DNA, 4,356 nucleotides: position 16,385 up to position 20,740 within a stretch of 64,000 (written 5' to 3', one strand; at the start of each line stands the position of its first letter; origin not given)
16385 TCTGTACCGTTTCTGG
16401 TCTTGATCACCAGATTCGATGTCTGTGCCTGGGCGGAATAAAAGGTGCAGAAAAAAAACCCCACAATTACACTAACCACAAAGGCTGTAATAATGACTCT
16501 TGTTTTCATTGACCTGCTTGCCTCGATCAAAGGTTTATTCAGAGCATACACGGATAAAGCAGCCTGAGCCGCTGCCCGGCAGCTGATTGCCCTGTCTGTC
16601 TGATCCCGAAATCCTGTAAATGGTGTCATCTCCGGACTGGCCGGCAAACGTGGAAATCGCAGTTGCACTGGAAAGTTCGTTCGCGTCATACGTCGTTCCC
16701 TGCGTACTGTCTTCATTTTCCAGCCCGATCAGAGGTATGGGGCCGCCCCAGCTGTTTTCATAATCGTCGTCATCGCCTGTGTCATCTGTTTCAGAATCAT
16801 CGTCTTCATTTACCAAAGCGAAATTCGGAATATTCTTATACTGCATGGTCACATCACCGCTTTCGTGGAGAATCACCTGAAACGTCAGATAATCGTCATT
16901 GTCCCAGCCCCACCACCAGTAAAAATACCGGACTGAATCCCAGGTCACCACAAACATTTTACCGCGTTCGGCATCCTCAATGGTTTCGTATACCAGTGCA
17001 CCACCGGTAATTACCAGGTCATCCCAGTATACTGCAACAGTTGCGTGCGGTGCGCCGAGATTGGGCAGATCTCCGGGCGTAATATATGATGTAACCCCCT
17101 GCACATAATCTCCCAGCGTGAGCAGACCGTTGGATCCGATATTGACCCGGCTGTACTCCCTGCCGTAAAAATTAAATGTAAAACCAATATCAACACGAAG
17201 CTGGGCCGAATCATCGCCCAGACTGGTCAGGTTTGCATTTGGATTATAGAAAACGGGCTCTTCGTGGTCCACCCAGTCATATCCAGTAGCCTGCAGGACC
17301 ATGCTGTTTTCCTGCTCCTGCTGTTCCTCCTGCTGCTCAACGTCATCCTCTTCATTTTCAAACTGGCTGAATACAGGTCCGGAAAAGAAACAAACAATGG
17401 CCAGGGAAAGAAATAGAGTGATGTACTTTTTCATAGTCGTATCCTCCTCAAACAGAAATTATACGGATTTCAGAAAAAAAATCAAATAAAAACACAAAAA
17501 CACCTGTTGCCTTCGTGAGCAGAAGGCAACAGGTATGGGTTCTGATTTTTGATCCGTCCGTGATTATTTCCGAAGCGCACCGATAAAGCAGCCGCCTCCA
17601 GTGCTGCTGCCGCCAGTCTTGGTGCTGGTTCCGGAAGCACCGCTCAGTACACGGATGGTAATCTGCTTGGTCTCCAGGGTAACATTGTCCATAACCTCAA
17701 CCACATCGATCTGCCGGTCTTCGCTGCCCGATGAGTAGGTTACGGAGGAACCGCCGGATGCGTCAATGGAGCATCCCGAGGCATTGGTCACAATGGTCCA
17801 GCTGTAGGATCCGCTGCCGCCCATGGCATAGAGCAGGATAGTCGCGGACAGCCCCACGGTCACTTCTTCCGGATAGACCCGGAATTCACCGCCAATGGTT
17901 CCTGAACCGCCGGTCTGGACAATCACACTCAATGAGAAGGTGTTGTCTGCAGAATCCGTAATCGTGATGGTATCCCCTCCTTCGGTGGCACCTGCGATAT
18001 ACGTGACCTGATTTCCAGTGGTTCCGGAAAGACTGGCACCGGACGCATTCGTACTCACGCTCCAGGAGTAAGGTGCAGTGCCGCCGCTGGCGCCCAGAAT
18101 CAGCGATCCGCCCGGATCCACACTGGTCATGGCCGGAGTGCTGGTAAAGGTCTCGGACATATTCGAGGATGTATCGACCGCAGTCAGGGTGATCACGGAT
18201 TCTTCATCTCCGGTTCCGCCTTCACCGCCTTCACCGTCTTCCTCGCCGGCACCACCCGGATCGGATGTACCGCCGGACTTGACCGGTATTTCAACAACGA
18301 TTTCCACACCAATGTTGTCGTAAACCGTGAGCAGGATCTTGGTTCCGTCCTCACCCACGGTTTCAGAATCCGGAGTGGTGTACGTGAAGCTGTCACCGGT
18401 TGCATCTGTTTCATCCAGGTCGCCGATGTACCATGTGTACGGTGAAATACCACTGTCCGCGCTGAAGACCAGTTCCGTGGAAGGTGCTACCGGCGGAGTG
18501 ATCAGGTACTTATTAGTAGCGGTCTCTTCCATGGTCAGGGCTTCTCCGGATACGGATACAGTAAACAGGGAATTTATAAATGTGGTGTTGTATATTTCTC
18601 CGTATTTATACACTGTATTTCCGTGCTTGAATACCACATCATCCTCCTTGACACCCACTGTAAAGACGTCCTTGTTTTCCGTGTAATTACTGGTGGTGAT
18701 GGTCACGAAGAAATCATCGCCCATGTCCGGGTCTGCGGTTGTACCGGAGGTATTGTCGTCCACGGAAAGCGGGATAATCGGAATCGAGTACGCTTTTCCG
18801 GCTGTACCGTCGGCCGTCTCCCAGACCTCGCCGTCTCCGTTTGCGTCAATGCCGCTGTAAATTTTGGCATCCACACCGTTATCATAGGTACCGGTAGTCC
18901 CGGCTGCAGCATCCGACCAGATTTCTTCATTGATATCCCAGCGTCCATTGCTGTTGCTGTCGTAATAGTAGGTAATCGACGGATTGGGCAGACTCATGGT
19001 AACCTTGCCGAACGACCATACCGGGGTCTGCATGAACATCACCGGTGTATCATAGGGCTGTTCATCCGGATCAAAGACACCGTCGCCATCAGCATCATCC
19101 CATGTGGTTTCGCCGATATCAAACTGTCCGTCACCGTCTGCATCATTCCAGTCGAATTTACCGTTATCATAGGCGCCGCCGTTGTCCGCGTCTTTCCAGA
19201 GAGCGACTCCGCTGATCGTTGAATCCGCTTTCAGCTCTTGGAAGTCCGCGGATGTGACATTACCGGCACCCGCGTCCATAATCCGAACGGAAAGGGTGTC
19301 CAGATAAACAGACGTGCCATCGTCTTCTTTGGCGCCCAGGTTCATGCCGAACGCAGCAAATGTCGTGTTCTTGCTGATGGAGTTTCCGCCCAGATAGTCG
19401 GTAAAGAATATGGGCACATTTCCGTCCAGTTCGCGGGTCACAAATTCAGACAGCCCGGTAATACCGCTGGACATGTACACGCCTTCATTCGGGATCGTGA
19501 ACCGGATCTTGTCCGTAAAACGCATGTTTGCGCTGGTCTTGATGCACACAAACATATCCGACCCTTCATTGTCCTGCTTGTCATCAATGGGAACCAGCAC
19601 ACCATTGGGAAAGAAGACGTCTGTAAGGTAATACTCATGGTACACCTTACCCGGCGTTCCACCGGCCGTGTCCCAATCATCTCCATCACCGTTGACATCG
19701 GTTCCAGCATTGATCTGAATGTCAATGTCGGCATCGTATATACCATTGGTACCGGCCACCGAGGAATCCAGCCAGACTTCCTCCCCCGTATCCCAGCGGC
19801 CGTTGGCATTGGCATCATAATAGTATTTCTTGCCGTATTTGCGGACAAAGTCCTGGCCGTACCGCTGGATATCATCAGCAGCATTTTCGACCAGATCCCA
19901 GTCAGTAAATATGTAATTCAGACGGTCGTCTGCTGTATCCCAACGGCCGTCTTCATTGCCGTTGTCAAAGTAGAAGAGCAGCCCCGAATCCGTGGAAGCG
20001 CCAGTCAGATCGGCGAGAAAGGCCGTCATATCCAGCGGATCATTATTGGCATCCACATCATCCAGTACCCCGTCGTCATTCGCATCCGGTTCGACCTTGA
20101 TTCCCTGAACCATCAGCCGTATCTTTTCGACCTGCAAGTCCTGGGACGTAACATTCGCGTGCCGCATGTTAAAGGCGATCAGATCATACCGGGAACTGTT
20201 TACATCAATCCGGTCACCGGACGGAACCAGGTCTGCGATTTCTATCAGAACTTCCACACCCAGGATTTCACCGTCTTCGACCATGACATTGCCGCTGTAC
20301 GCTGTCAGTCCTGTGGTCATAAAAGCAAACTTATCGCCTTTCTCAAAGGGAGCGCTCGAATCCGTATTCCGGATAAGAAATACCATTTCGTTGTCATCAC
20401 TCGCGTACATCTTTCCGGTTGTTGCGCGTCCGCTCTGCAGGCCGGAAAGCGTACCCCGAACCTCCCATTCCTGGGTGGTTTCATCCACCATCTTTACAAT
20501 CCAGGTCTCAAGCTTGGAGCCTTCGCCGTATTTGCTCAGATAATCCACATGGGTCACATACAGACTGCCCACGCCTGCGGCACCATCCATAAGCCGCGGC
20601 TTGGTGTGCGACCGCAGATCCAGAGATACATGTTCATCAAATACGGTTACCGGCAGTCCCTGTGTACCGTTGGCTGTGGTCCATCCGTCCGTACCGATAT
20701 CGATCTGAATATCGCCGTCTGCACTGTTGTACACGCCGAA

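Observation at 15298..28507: Co-oriented cell-surface gene cluster: HEAT-repeat protein, giant protease/adhesin, NIDO-like protein, mini-cargo, secretin-N-like protein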

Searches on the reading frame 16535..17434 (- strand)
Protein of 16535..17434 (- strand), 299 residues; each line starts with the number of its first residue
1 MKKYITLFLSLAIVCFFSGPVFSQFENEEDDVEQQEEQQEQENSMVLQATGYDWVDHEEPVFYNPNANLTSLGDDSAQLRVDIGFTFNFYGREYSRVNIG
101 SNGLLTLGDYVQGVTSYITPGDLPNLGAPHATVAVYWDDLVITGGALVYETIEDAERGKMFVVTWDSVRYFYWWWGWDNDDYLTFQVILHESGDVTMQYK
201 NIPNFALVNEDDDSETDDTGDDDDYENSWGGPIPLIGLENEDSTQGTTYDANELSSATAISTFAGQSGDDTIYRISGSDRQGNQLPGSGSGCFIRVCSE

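Call 6: search_protein_families(library=pfam, proteins=[window:16535-17434:-], max_evalue=0.1)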
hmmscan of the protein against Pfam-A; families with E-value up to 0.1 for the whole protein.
window:16535-17434:- (299 aa): 3 families
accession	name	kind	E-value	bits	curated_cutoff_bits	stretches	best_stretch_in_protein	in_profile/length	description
PF06119.19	NIDO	-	0.0013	19.2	25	1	153-194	74-112/186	Nidogen-like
PF09581.16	Spore_III_AF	-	0.0069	16.9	28.3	1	1-46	19-64/185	Stage III sporulation protein AF (Spore_III_AF)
PF13670.12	PepSY_2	-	0.097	13.1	24.3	0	8-54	2-45/83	Peptidase propeptide and YPEB domain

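Call 7: search_protein_families(library=ncbifam, proteins=[window:16535-17434:-], max_evalue=0.1)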
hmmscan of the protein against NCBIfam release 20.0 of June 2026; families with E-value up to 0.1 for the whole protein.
window:16535-17434:- (299 aa): 1 family
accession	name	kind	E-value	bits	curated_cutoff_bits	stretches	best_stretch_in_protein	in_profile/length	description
NF041742.1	WGxxGxxG_fam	subfamily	0.056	14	35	0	1-41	1-43/69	WGxxGxxG family protein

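Call 13: find_homologous_proteins(query=window:16535-17434:-)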
Query window:16535-17434:- (299 aa): 8 proteins with E <= 0.001 among 767 candidates.
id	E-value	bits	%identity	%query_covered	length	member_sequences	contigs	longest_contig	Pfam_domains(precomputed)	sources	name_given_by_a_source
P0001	1.8e-202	689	100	100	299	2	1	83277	-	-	-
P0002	7.0e-87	309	49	99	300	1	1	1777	PF06119.20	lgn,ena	-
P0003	1.3e-9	56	40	43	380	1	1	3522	PF06119.20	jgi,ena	-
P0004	4.6e-9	54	34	48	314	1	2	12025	PF06119.20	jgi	-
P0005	1.7e-8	52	32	68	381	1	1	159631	PF06119.20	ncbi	-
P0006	1.8e-8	52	31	66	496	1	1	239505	PF00041.28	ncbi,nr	ncbi:MAG: fibronectin type III domain-containing protein [Deltaproteobacteria bacterium]|nr:fibronec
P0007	2.0e-7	49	37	41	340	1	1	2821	-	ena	-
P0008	5.1e-4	37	27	44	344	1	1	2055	PF06119.20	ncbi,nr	ncbi:MAG: hypothetical protein M3Z04_17695, partial [Chloroflexota bacterium]|nr:hypothetical protei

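Call 44: find_encoding_contigs(protein=P0002, flank=10000, max_places=4)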
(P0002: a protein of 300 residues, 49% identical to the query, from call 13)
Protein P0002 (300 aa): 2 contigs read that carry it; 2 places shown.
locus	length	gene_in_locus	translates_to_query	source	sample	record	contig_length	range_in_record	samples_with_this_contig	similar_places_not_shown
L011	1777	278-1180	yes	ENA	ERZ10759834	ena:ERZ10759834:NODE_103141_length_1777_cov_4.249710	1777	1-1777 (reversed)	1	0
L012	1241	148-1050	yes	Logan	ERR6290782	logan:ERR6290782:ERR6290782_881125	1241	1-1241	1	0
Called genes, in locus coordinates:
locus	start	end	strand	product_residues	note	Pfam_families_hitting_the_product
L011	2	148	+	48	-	?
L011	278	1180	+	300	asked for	PF06119:NIDO (faint)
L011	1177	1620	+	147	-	-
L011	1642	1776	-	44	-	?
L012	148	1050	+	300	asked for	PF06119:NIDO (faint)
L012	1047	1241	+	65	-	?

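Call 83: search_solved_structures(query=A6, max_evalue=1, show_alignments=1)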
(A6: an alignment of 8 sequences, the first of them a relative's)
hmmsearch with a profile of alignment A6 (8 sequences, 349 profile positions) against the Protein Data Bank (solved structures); distinct sequences matched with E-value up to 1: 2.
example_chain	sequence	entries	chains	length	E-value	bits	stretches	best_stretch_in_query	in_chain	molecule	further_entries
8gl6_D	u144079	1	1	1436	1.6e-17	67.1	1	12-305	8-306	RemA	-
2n1k_A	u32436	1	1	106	0.51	12.9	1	268-327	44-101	Fibronectin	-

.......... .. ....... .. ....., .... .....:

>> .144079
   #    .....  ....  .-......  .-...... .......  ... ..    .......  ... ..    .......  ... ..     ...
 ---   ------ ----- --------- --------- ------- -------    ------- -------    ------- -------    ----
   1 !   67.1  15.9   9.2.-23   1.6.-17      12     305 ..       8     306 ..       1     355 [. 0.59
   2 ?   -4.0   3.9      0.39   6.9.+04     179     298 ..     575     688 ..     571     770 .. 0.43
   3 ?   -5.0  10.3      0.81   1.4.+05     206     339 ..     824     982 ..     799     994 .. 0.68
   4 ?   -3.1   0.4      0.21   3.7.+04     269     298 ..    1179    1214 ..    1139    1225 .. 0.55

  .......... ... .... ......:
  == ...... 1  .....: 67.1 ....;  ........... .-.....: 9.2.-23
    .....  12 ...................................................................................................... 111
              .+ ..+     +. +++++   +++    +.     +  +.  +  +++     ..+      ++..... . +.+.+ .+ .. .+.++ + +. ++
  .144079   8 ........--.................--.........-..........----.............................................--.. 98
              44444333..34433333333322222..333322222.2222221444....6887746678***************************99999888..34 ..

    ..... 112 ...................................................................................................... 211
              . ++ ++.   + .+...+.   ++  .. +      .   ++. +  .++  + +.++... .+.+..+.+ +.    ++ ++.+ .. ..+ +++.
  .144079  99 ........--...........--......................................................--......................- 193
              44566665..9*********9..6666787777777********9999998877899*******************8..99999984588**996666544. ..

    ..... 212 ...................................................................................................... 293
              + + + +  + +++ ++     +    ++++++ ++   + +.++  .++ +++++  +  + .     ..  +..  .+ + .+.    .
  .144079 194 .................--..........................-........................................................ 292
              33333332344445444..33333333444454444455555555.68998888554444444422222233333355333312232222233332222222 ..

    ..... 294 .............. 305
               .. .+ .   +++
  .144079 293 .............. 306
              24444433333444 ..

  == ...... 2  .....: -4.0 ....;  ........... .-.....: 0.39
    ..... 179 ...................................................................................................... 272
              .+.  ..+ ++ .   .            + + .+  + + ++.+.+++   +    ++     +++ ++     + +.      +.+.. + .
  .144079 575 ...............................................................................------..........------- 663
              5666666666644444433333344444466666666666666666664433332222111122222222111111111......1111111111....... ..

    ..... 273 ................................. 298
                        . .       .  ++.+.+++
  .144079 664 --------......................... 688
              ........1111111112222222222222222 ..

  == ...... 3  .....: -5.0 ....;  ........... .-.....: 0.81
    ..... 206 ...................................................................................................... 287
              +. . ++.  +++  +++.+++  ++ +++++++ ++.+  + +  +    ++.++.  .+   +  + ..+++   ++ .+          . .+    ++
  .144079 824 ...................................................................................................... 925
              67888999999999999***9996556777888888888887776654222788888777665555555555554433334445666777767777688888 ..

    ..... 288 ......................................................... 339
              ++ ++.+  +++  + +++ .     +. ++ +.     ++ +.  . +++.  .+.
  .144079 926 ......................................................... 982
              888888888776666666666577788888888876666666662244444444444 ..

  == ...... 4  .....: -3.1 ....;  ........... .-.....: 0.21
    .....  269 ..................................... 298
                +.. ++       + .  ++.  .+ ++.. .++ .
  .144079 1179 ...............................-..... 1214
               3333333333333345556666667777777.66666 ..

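Call 84: search_protein_families(library=pfam, alignment_id=A6, max_evalue=0.01)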
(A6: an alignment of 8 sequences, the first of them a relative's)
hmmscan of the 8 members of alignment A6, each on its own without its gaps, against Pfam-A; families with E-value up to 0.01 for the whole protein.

A. member 1, P0001 (299 aa): 2 families
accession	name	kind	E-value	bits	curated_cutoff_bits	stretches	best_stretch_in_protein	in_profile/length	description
PF06119.19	NIDO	-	0.0013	19.2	25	0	153-194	74-112/186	Nidogen-like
PF09581.16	Spore_III_AF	-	0.0069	16.9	28.3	0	1-46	19-64/185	Stage III sporulation protein AF (Spore_III_AF)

B. families by the number of members that match (of 8 scanned): 4 families
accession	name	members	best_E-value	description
PF06119.19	NIDO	6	1.6e-09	Nidogen-like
PF00041.27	fn3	1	4.6e-11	Fibronectin type III domain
PF16656.11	Pur_ac_phosph_N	1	0.0056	Purple acid Phosphatase, N-terminal domain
PF09581.16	Spore_III_AF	1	0.0069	Stage III sporulation protein AF (Spore_III_AF)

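Call 86: search_solved_structures(query=P0001, max_evalue=1, show_alignments=1)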
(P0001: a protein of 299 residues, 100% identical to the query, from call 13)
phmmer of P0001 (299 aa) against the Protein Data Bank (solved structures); distinct sequences matched with E-value up to 1: 0.

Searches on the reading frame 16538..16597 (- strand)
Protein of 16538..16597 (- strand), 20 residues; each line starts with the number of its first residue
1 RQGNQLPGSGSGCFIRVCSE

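Call 57: search_protein_families(library=ncbifam, proteins=[window:16538-16597:-], max_evalue=10)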
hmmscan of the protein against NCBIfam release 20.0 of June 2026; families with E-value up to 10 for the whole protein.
seq(20 aa): 1 family
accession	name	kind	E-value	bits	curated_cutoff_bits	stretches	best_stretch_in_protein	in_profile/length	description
NF041763.1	sort_motif_CFI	domain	0.016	14.8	15.9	1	8-18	3-13/14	CFI-box putative sorting motif-containing protein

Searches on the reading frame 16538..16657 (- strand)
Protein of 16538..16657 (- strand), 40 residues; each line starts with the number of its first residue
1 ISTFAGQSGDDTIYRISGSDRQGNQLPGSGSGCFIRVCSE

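Call 54: search_protein_families(library=ncbifam, proteins=[window:16538-16657:-], max_evalue=10)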
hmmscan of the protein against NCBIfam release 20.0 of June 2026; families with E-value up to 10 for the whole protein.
seq(40 aa): 1 family
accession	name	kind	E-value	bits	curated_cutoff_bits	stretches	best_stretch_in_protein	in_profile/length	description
NF041763.1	sort_motif_CFI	domain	0.09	12.5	15.9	1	28-38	3-13/14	CFI-box putative sorting motif-containing protein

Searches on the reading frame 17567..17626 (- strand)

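Call 57: search_protein_families(library=ncbifam, proteins=[window:17567-17626:-], max_evalue=10)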
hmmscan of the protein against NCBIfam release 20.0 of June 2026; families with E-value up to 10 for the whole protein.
seq(20 aa): 1 family
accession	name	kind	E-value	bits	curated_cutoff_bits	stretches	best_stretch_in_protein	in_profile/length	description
NF041763.1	sort_motif_CFI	domain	0.004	16.7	15.9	1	10-19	5-14/14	CFI-box putative sorting motif-containing protein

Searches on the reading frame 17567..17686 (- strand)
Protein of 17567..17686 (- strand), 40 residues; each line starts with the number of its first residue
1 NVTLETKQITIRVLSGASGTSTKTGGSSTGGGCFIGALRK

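Call 54: search_protein_families(library=ncbifam, proteins=[window:17567-17686:-], max_evalue=10)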
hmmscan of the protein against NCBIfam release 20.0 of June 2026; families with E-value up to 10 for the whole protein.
seq(40 aa): 1 family
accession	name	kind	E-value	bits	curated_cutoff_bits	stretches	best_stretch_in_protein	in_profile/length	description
NF041763.1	sort_motif_CFI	domain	0.014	15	15.9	1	30-39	5-14/14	CFI-box putative sorting motif-containing protein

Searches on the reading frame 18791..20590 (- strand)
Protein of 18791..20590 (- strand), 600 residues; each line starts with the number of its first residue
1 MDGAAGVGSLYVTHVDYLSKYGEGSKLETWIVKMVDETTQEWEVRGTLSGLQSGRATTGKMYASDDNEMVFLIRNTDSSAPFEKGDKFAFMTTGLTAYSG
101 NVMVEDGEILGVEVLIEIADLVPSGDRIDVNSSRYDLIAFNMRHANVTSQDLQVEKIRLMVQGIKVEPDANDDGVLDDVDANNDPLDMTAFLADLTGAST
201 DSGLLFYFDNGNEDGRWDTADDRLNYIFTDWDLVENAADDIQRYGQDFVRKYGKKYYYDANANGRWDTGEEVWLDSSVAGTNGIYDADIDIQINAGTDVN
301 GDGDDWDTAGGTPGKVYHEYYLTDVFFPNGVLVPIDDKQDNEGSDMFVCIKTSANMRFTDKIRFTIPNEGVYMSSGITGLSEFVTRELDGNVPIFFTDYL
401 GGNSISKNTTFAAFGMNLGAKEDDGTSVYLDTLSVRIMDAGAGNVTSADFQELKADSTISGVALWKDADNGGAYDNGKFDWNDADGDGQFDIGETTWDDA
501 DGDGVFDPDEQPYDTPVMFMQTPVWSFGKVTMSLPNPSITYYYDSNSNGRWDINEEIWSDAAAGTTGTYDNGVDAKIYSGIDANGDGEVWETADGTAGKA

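Call 11: search_protein_families(library=pfam, proteins=[window:18791-20590:-], max_evalue=1)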
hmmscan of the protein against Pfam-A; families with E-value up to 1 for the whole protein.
window:18791-20590:- (600 aa): 0 families
